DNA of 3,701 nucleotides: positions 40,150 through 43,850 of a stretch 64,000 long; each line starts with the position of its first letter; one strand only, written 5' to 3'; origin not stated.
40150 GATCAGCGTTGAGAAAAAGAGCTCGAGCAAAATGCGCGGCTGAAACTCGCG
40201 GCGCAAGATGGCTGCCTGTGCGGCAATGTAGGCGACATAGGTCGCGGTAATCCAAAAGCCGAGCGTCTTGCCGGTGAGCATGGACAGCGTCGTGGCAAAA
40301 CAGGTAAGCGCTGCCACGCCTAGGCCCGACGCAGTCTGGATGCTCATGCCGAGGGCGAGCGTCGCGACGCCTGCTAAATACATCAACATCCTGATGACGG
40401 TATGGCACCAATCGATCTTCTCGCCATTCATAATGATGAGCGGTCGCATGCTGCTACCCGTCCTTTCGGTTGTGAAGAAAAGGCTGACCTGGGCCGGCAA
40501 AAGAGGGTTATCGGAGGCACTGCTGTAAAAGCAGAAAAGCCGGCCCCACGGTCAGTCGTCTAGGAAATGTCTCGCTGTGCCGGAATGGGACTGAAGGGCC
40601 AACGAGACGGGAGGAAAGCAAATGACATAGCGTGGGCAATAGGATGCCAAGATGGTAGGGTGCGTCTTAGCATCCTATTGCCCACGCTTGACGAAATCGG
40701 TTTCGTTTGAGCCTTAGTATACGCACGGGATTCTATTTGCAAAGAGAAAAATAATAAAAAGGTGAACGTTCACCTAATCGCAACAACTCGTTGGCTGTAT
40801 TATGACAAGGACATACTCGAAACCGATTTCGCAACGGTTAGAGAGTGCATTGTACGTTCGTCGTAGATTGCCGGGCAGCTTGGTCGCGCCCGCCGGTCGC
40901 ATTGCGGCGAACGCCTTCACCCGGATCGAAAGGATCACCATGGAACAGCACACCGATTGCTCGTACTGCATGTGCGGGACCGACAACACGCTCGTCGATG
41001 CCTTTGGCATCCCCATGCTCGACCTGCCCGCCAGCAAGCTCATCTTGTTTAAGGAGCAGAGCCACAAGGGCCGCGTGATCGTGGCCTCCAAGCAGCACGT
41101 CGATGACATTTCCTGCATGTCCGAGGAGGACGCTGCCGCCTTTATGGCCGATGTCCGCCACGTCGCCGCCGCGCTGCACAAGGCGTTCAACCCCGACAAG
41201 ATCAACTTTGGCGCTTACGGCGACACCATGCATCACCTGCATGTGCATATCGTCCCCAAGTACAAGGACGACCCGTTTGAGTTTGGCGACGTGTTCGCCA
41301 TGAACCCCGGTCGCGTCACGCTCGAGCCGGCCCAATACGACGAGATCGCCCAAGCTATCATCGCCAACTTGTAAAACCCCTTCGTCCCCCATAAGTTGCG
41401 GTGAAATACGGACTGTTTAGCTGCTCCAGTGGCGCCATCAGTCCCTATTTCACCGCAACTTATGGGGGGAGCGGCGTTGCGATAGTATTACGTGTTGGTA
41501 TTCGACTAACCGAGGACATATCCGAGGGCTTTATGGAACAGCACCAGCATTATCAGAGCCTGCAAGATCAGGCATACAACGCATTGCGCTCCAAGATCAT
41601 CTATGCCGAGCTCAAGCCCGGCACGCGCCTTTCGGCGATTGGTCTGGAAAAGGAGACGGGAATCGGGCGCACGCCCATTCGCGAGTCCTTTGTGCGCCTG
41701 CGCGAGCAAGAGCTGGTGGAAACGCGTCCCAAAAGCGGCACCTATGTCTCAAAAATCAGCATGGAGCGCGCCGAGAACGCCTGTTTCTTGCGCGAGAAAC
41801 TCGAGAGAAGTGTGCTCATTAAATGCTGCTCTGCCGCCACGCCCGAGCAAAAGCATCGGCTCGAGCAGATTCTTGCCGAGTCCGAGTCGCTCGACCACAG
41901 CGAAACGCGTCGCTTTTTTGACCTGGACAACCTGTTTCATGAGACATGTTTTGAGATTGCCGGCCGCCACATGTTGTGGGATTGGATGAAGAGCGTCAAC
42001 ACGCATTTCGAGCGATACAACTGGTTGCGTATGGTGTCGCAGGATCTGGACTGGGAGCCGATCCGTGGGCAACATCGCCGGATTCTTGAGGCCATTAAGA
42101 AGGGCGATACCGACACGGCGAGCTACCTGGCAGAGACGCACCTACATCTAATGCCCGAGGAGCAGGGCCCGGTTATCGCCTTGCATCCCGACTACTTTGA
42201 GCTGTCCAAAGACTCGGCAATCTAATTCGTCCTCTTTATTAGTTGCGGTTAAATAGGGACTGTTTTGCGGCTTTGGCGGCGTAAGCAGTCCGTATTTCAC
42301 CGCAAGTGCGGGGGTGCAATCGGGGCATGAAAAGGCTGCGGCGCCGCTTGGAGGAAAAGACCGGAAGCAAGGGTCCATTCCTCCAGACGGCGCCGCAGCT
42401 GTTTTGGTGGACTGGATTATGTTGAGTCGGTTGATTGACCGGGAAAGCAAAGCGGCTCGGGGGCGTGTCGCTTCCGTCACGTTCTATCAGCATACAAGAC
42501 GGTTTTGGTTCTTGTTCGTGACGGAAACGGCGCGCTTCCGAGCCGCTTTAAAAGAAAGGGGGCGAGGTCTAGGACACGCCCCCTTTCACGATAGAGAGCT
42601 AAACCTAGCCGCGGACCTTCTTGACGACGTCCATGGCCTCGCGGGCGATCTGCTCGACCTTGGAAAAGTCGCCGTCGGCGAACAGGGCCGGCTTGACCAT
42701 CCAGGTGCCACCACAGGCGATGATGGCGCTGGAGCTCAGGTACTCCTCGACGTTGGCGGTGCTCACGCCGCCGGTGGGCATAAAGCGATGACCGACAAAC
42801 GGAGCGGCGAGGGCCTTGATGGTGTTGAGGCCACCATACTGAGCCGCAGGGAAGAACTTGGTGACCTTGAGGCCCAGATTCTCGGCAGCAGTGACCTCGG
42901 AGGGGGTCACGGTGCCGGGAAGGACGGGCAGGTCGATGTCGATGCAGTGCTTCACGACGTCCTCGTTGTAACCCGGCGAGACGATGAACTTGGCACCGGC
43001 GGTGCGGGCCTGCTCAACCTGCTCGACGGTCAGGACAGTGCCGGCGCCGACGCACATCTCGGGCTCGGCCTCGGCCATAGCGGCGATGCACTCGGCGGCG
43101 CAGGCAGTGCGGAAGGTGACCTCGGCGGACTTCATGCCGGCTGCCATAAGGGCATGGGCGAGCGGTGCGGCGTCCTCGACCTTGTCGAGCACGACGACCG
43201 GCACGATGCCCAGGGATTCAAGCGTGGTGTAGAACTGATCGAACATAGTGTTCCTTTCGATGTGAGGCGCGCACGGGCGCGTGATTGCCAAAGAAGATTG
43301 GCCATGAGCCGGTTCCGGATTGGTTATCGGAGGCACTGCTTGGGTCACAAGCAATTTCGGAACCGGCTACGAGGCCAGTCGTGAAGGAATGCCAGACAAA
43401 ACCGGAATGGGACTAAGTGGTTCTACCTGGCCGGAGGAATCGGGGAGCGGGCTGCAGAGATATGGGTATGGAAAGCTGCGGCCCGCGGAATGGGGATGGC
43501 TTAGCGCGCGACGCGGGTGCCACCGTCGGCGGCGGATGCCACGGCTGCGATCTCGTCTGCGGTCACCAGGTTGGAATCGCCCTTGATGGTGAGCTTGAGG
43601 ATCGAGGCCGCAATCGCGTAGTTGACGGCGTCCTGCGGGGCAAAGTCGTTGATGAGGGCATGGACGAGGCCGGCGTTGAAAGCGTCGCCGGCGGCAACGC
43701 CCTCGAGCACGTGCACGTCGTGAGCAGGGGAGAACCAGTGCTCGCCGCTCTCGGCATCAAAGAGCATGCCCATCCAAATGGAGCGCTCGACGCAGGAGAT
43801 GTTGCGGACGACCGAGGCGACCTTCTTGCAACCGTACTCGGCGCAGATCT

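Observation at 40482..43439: Two copies of a ~136-nt element with covarying helices: candidate new cis-regulatory or structured RNA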

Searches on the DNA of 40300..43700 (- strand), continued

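Call 24: search_with_rna_model(model_id=R1, sources=[window, L001, L003, L005, L006, L007, L008, L009, L010, L011, L012, L014, L017, L018, L019, L020, L021, L022, L025, L027, L028, L029, L030, L031, L032, L033, L034, L036, L037, L039, L042, L044, L047, L049, L051, L052, L054, L055, L056, L057, L058, L059, L060, L061, L062, L063, L066, L067, L072, L073, L074, L075, L076, L079, L080, L082, L083, L084, L086, L089, L093, L094, L097, L098, L100, L101, L102, L103, L104, L105, L106, L107, L108, L109, L110, L111, L112, L113, L114, L115, L116, L117, L118, L119, L120], max_evalue=1e-18, make_alignment=true)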
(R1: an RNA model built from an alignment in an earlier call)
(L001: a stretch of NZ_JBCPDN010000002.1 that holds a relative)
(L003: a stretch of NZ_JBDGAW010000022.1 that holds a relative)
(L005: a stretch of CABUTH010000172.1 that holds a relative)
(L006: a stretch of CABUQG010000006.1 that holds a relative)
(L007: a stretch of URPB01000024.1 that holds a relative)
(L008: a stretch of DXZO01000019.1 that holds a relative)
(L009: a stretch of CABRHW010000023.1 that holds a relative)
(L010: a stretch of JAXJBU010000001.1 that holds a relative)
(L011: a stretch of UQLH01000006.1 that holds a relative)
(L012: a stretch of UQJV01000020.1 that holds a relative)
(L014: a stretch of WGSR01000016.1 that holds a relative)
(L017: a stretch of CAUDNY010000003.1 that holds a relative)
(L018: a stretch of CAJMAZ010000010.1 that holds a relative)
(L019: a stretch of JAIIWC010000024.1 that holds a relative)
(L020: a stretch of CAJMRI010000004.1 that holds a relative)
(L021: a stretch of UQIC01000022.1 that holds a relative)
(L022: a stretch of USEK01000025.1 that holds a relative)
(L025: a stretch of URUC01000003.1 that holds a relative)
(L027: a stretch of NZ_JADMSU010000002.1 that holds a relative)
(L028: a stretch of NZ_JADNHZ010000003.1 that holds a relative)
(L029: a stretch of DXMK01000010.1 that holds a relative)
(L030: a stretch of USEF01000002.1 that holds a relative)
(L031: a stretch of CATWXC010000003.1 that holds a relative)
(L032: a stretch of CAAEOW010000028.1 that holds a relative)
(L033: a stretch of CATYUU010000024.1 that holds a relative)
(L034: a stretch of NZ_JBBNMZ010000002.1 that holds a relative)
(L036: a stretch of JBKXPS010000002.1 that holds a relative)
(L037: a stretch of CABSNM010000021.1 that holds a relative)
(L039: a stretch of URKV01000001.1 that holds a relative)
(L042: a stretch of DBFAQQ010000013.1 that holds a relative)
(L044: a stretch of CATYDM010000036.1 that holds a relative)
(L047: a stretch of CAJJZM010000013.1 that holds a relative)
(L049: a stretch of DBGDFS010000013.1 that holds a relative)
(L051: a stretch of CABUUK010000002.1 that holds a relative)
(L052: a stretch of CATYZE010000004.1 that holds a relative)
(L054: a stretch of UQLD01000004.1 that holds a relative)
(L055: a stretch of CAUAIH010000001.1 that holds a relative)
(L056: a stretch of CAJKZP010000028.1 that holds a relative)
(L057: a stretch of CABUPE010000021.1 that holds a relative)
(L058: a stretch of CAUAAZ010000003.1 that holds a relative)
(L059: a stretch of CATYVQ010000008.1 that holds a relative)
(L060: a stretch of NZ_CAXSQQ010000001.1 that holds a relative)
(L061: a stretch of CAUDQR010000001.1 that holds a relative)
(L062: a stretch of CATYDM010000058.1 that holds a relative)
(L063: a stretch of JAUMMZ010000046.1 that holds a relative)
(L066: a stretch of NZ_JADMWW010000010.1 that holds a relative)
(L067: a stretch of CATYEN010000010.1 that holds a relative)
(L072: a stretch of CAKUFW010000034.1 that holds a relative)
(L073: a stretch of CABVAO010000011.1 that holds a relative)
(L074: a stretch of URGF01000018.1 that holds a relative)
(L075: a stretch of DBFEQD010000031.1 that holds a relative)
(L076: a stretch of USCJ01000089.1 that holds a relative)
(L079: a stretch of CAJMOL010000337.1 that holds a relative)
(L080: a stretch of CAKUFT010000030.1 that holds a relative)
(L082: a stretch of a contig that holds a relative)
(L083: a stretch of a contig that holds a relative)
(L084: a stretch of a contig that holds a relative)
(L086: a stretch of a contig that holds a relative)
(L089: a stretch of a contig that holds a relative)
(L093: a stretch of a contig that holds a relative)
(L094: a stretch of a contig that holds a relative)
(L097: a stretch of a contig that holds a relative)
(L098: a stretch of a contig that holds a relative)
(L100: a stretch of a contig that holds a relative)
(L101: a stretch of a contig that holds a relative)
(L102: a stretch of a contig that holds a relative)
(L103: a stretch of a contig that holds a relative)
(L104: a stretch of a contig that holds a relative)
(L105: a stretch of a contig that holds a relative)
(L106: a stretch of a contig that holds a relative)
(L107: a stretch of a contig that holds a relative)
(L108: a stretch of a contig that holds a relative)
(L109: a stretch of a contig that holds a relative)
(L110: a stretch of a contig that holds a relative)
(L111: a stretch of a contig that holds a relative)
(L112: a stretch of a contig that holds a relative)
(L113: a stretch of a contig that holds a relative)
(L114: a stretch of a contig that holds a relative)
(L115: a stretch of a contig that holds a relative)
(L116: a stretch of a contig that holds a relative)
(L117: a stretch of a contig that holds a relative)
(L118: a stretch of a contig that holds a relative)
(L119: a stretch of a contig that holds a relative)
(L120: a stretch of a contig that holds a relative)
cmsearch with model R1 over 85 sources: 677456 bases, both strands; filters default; matches with E-value up to 1e-18: 111.
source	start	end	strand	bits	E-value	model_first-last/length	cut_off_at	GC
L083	2431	2581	+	178.3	8.6e-42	1-151/151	no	0.56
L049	2146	2296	-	178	1e-41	1-151/151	no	0.57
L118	2959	3109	+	178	1e-41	1-151/151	no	0.57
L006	4366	4516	-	177.8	1.2e-41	1-151/151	no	0.56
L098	1140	1290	-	177.6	1.2e-41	1-151/151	no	0.58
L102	2734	2884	+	177.2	1.6e-41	1-151/151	no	0.57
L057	6598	6748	+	177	1.7e-41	1-151/151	no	0.58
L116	2336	2486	+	177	1.7e-41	1-151/151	no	0.58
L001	7546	7696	+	176.8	2e-41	1-151/151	no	0.57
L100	5796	5946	+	176.8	2e-41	1-151/151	no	0.57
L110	4254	4404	+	176.8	2e-41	1-151/151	no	0.57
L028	6040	6190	+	176.7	2.1e-41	1-151/151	no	0.58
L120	529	679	-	176.4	2.5e-41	1-151/151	no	0.57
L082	5330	5480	-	176.3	2.6e-41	1-151/151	no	0.56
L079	1784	1934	+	175.6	4e-41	1-151/151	no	0.57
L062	7529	7679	+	175.5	4.2e-41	1-151/151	no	0.56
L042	7699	7849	+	174.6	7.2e-41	1-151/151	no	0.56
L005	3880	4030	-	174.4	7.9e-41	1-151/151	no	0.58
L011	7392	7542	+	174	9.9e-41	1-151/151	no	0.58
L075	4809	4959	-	174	9.9e-41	1-151/151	no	0.58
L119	6506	6656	+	174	9.9e-41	1-151/151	no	0.58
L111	1015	1165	-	173.9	1.1e-40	1-151/151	no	0.56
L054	6223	6373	-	173.8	1.1e-40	1-151/151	no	0.56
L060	4740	4890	+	173.7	1.2e-40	1-151/151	no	0.55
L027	5468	5619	+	173.7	1.2e-40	1-151/151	no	0.58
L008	1077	1227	+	173.7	1.2e-40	1-151/151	no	0.56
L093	1637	1788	-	173.6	1.2e-40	1-151/151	no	0.57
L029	5072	5222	+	173.6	1.2e-40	1-151/151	no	0.56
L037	823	973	+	172.8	1.9e-40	1-151/151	no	0.57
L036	7383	7533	+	172.7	2.1e-40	1-151/151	no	0.55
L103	2142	2292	-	172.7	2.1e-40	1-151/151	no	0.55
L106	3436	3586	-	172.7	2.1e-40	1-151/151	no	0.55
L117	1290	1440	+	172.7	2.1e-40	1-151/151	no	0.55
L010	2938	3088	-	172.5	2.3e-40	1-151/151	no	0.56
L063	2928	3079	+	172.4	2.5e-40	1-151/151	no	0.57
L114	4153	4304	+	172.4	2.5e-40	1-151/151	no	0.57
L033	6134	6284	-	172.3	2.6e-40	1-151/151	no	0.56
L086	2094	2245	+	172.1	3e-40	1-151/151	no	0.59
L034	2713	2863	+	171.2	4.8e-40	1-151/151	no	0.56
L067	2633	2784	+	171.1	5.2e-40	1-151/151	no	0.59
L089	4261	4412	-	171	5.6e-40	1-151/151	no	0.57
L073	619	770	+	170.5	7.4e-40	1-151/151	no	0.58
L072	3359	3510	+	170.3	8e-40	1-151/151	no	0.57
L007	4971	5121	-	170.2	8.4e-40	1-151/151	no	0.57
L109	5862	6012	+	170.2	8.4e-40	1-151/151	no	0.57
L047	127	278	+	170.1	9.3e-40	1-151/151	no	0.55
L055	7698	7848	-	169.9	1e-39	1-151/151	no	0.58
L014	410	560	-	169.8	1.1e-39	1-151/151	no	0.54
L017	6107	6258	+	169.2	1.5e-39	1-151/151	no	0.56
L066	7409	7559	+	169.1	1.6e-39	1-151/151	no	0.55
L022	4357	4507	+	168.8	1.9e-39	1-151/151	no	0.55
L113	1174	1324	-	168.8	1.9e-39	1-151/151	no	0.55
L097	2897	3048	-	168.8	1.9e-39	1-151/151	no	0.57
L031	7246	7397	-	168.7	2e-39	1-151/151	no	0.58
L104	3197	3348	+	168.7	2.1e-39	1-151/151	no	0.59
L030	1970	2120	-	168.5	2.3e-39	1-151/151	no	0.55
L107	7403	7554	+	167.9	3.2e-39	1-151/151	no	0.57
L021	4346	4497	-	167.4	4.2e-39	1-151/151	no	0.56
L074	1403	1553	+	166.5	7.1e-39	1-151/151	no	0.54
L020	3374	3524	+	163.8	3.2e-38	1-151/151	no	0.57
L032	2244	2394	+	163.8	3.2e-38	1-151/151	no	0.57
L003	2835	2985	+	155.2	4.5e-36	1-151/151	no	0.58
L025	3707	3857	-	152.1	2.6e-35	1-151/151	no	0.56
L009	4325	4475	+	150.3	7.1e-35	1-151/151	no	0.56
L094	6336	6487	-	147.6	3.3e-34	1-151/151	no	0.6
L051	2155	2305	+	147.5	3.6e-34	1-151/151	no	0.58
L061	5769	5919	-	144.2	2.3e-33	1-151/151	no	0.58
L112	665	815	-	144.2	2.3e-33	1-151/151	no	0.58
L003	5647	5788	+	125.2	1.2e-28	1-151/151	no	0.58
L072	6164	6305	+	123.7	2.8e-28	1-151/151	no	0.58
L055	5465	5606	-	123.3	3.4e-28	1-151/151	no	0.58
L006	2204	2345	-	123.1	3.9e-28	1-151/151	no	0.57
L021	2110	2251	-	123.1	3.9e-28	1-151/151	no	0.57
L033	3905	4046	-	123.1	3.9e-28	1-151/151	no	0.57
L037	3062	3203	+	123.1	3.9e-28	1-151/151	no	0.57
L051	4395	4536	+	123.1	3.9e-28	1-151/151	no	0.57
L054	4059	4200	-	123.1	3.9e-28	1-151/151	no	0.57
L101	782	923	-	123.1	3.9e-28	1-151/151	no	0.57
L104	6263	6404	+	123.1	3.9e-28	1-151/151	no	0.57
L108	7837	7978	-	123.1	3.9e-28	1-151/151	no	0.57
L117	3531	3672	+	123.1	3.9e-28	1-151/151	no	0.57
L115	5442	5584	-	122.9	4.4e-28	1-151/151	no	0.57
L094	3599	3740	-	122.2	6.4e-28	1-151/151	no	0.58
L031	4415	4556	-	122.2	6.5e-28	1-151/151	no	0.56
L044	3563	3704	-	122.1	6.9e-28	1-151/151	no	0.56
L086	4827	4968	+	121.8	8.2e-28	1-151/151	no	0.58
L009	7143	7284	+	121.6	9.2e-28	1-151/151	no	0.58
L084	4588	4729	-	120.8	1.5e-27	1-151/151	no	0.58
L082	3101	3242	-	120.7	1.5e-27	1-151/151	no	0.56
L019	7399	7540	-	120.4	1.8e-27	1-151/151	no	0.57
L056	185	326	+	119.9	2.4e-27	1-151/151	no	0.57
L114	6393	6534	+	119.9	2.4e-27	1-151/151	no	0.57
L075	2580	2721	-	119.1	3.7e-27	1-151/151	no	0.56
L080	5138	5279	-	118.7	4.8e-27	1-151/151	no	0.57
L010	707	848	-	117.4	9.9e-27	1-151/151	no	0.56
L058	4216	4357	+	116.9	1.3e-26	1-151/151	no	0.57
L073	4953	5094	+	116.8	1.4e-26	1-151/151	no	0.55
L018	4940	5081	-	116.5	1.7e-26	1-151/151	no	0.56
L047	2356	2499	+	114.9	4.1e-26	1-151/151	no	0.56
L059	735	876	+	114.7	4.6e-26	1-151/151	no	0.56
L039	413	556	+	114.2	6.2e-26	1-151/151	no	0.56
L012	760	901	-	113.9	7.5e-26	1-151/151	no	0.56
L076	611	754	+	112.9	1.3e-25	1-151/151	no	0.57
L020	5626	5769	+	111.9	2.3e-25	1-151/151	no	0.56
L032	4496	4639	+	111.9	2.3e-25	1-151/151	no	0.56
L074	3609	3752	+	111.9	2.3e-25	1-151/151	no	0.56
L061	3570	3713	-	108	2.1e-24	1-151/151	no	0.56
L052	5692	5835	-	107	3.9e-24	1-151/151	no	0.62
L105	5956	6099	-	102.4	5.1e-23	1-151/151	no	0.61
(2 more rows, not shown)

Alignment A4: 111 matches aligned to the model, 154 columns, each read 5' to 3' on its own strand. Consensus structure (alignment columns), stored with it:
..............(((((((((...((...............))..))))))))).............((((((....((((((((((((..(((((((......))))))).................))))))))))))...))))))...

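Call 33: search_with_rna_model(model_id=R1, sources=[L121, L123, L125, L126], max_evalue=5, filters=off, show_alignments=3)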
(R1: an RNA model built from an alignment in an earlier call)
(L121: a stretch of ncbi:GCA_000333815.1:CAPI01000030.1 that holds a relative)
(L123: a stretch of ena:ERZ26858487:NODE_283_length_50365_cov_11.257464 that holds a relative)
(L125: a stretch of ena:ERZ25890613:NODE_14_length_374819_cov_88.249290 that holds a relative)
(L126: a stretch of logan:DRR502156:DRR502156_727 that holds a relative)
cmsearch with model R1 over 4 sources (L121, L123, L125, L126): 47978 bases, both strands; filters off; matches with E-value up to 5: 20.
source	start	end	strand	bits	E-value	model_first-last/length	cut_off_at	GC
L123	10118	10226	+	12.4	0.07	1-151/151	no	0.57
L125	3491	3556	+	10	0.27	1-151/151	no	0.59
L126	635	700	+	10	0.27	1-151/151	no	0.59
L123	8090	8124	-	9.9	0.29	15-54/151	no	0.8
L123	8081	8137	+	9.4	0.38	1-151/151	no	0.63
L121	1239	1343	-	9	0.48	1-151/151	no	0.64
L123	3625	3747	-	8.9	0.5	1-151/151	no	0.59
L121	2421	2531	+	8.7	0.58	71-145/151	no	0.59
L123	7126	7211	+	8.2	0.77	1-151/151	no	0.65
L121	4849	4949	+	7.9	0.92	76-142/151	no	0.56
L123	2971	3057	+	6.9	1.6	1-151/151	no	0.76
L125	1826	1899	-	6.4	2.1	1-151/151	no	0.51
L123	3460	3578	+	6.2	2.3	1-151/151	no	0.66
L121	4849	5014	-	6.2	2.4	1-151/151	no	0.57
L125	11810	11900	-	5.9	2.9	1-151/151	no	0.64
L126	8954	9044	-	5.9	2.9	1-151/151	no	0.64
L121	2423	2531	-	5.7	3.1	72-144/151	no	0.58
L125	597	701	-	5.5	3.5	1-151/151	no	0.5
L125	7643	7688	-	5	4.6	83-134/151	no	0.61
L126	4787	4832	-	5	4.6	83-134/151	no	0.61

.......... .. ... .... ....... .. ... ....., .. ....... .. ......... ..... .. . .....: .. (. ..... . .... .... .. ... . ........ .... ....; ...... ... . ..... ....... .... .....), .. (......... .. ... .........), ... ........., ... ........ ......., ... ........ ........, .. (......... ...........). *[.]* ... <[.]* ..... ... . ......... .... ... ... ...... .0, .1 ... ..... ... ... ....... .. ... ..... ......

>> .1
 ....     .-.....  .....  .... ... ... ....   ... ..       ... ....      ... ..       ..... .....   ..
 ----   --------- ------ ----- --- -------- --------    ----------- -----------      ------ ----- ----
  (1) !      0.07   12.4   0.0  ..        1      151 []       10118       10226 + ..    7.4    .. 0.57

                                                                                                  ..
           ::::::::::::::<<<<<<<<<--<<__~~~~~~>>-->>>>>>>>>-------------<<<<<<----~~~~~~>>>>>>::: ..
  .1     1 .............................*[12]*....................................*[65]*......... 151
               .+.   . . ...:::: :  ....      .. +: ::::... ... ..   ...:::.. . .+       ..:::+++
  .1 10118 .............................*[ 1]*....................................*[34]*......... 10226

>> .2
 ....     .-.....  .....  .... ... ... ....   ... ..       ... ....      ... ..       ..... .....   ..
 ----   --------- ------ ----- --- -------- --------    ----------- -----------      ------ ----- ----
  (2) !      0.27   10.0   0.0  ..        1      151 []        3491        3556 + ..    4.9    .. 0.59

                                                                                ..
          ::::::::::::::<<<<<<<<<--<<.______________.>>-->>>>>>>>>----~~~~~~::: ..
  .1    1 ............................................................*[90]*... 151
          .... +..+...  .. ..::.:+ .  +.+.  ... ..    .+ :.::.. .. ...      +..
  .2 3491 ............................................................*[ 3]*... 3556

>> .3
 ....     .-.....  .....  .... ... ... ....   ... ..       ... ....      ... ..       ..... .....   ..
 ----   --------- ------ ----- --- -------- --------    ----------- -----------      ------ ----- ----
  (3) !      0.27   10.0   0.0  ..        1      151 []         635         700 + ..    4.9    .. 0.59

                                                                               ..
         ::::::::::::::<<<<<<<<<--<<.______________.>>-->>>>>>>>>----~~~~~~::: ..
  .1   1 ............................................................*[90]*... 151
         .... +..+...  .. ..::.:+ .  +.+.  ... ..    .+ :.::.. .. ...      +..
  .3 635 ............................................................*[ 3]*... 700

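Call 46: search_with_rna_model(model_id=R1, sources=[L127, L128, L129, L130], max_evalue=1, filters=off, show_alignments=3)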
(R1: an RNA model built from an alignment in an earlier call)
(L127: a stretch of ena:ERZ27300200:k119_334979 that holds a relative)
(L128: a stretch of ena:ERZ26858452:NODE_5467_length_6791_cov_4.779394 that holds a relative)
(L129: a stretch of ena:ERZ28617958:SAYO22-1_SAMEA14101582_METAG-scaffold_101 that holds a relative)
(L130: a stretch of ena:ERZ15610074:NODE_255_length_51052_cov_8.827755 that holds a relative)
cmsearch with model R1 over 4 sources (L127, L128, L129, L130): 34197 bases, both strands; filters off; matches with E-value up to 1: 14.
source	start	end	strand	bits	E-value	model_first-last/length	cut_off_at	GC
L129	503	653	+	167.1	2.6e-40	1-151/151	no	0.55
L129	4829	4970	+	119.9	1.2e-28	1-151/151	no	0.57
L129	567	692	-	13.7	0.023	1-151/151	no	0.52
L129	2493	2599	-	11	0.11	1-151/151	no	0.49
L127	617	734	+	10.9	0.12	1-151/151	no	0.49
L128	597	714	+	10.9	0.12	1-151/151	no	0.49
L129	1491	1629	+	9.6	0.25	1-151/151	no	0.63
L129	4267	4368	-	9.5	0.25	1-151/151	no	0.66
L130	2995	3101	+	9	0.35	1-151/151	no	0.64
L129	9211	9309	-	8.7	0.4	1-151/151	no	0.52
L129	462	501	+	8.7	0.41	16-53/151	no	0.73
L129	2449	2563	+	8.6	0.44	1-151/151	no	0.49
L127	1386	1491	+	7.8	0.67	1-151/151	no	0.53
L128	1366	1471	+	7.8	0.67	1-151/151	no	0.53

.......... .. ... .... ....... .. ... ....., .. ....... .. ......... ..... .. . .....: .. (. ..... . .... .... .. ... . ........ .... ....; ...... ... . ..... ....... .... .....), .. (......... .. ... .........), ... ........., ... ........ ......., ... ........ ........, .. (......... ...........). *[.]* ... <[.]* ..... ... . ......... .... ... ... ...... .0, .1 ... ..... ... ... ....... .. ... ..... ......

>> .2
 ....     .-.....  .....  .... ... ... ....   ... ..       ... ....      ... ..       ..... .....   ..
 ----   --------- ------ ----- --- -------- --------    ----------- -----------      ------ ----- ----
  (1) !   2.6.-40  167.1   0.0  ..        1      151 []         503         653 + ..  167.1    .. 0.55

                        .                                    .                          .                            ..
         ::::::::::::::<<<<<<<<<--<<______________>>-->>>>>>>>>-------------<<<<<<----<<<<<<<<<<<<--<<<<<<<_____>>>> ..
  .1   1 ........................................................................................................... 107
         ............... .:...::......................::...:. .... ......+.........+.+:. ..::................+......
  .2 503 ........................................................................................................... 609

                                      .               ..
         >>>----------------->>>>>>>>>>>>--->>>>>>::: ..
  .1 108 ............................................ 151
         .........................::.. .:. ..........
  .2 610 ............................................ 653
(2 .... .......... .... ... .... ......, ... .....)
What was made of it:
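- A genus-restricted distribution is typical of protein-dependent leaders (calls 33, 46).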

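Call 57: search_dna_similar(query=window:43290-43500:-, collection=phages, mode=distant, max_rows=5)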
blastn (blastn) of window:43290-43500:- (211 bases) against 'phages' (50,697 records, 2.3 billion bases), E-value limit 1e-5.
No match.
